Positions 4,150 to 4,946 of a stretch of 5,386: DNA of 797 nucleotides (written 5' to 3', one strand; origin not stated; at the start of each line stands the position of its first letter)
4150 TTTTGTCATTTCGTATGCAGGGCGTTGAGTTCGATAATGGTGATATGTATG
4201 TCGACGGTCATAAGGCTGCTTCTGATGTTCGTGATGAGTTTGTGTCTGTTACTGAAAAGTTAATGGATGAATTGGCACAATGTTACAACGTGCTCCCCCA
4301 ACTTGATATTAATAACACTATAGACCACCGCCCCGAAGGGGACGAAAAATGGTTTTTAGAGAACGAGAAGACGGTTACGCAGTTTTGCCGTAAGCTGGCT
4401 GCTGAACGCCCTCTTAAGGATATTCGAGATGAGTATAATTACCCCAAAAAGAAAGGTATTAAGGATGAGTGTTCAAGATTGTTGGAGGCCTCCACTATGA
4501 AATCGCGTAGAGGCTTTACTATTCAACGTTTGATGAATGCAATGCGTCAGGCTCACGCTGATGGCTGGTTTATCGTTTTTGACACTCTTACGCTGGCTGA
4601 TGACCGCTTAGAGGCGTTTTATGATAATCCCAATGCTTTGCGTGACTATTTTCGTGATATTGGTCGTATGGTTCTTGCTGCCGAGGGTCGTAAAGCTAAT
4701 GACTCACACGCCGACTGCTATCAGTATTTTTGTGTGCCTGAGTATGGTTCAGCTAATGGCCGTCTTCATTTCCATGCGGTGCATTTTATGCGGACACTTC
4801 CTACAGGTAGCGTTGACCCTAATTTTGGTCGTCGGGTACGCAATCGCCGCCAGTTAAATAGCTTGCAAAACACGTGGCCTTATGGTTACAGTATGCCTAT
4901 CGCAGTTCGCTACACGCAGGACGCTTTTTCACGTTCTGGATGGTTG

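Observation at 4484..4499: Perfect 10-bp palindrome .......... forms the A* ribosome-binding site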

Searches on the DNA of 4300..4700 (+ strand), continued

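Call 27: get_annotated_region(hit=H157, flank=60)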
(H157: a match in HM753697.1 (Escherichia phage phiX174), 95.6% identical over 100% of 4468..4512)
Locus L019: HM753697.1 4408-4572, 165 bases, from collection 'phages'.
description: Enterobacteria phage phiX174 isolate XC+Mad22im2, complete genome.
organism: Escherichia phage phiX174 (NCBI taxid 2886930)
taxonomy: Viruses; Monodnaviria; Sangervirae; Phixviricota; Malgrandaviricetes; Petitvirales; Microviridae; Bullavirinae; Sinsheimervirus; Sinsheimervirus phiX174
host: Salmonella sp.; source: -; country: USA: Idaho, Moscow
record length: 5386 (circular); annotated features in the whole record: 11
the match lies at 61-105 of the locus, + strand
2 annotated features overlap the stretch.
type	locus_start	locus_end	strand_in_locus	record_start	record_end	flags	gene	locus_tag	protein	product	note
CDS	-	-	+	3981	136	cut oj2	-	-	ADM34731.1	protein A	viral strand synthesis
CDS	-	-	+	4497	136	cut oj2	-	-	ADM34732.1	protein A*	shut off host DNA synthesis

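Call 28: get_annotated_region(hit=H159, flank=60)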
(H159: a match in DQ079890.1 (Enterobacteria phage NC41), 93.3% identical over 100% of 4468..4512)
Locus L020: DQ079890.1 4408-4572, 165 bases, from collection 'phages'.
description: Coliphage NC41, complete genome.
organism: Enterobacteria phage NC41 (NCBI taxid 338121)
taxonomy: Viruses; Monodnaviria; Sangervirae; Phixviricota; Malgrandaviricetes; Petitvirales; Microviridae; Bullavirinae; Sinsheimervirus; Sinsheimervirus phiX174
host: -; source: -; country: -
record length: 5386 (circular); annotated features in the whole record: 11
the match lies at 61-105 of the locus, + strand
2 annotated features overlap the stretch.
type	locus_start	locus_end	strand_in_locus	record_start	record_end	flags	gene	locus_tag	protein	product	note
CDS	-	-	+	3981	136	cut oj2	A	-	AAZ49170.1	gpA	Rf replication; viral strand synthesis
CDS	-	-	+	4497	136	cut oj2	A*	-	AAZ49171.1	gpA*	shuts off host DNA synthesis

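Call 29: get_annotated_region(hit=H160, flank=60)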
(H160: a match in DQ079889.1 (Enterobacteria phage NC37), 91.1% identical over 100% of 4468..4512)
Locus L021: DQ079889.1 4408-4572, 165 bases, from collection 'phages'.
description: Coliphage NC37, complete genome.
organism: Enterobacteria phage NC37 (NCBI taxid 338120)
taxonomy: Viruses; Monodnaviria; Sangervirae; Phixviricota; Malgrandaviricetes; Petitvirales; Microviridae; Bullavirinae; Sinsheimervirus; Sinsheimervirus phiX174
host: -; source: -; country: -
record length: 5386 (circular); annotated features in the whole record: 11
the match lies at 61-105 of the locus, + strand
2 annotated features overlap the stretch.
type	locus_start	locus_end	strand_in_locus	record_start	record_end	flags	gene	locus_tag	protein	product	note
CDS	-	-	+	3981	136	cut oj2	A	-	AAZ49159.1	gpA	Rf replication; viral strand synthesis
CDS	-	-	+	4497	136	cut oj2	A*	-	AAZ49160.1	gpA*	shuts off host DNA synthesis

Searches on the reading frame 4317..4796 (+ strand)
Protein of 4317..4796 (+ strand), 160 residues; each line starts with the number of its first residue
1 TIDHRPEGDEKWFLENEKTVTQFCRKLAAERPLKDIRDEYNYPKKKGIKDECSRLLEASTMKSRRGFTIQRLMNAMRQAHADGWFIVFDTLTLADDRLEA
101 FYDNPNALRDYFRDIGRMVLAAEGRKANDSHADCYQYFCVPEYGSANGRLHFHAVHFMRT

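Call 83: find_related_loci(query=window:4317-4796:+, collection=viral_contigs, flank=300)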
Query window:4317-4796:+ (160 aa) in viral_contigs; peptide patterns used: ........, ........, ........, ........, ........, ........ (x = any residue, [..] = any of these).
6 stretches matched a pattern; 4 encode a relative of the query (tblastn E <= 1e-3); 4 distinct loci.
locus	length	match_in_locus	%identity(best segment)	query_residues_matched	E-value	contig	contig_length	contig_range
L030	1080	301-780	99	1-160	6e-117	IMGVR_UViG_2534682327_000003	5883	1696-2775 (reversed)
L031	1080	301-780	73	1-160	1e-87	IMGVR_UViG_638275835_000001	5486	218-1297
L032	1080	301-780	73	1-160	5e-87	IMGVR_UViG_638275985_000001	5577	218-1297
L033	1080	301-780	72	1-160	1e-85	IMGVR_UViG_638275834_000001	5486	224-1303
